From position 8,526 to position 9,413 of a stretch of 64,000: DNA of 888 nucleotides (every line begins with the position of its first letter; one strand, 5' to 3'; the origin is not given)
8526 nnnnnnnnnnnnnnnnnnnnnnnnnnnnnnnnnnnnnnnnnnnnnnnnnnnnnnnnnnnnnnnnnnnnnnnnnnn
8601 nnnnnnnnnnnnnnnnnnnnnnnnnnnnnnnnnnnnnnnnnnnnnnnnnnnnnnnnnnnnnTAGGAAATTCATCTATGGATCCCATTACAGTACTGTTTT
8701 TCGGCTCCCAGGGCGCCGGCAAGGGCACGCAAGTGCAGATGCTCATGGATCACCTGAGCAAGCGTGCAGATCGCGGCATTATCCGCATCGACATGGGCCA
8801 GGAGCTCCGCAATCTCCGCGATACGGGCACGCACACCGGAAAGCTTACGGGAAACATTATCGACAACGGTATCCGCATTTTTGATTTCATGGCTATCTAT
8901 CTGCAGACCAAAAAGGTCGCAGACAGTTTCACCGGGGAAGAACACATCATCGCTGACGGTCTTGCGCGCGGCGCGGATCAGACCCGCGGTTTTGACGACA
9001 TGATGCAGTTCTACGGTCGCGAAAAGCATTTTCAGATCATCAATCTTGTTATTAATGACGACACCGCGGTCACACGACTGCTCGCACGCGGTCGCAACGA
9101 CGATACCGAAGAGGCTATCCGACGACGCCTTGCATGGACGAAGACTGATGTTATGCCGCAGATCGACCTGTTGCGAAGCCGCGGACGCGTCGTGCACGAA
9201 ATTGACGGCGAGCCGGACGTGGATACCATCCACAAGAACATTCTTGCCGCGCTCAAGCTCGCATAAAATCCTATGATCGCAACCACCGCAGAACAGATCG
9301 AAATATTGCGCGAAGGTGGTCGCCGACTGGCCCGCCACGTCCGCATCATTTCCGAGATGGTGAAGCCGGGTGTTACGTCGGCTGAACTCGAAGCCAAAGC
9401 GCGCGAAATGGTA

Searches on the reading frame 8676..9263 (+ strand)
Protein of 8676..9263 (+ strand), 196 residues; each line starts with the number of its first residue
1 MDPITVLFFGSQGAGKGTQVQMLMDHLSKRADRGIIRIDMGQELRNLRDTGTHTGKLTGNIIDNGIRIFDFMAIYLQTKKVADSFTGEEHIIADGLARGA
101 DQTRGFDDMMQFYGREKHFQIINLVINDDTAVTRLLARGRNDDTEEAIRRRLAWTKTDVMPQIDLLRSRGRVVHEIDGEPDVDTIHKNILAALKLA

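Call 68: search_protein_families(library=pfam, proteins=[window:8676-9263:+], max_evalue=0.00001)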
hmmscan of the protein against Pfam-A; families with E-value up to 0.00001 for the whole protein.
window:8676-9263:+ (196 aa): 2 families
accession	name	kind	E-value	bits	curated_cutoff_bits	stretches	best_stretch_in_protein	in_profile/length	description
PF00406.28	ADK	-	1.6e-17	64.4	26.8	1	9-169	2-149/151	Adenylate kinase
PF13207.12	AAA_17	-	1.7e-08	35.3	27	1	10-149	2-136/136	AAA domain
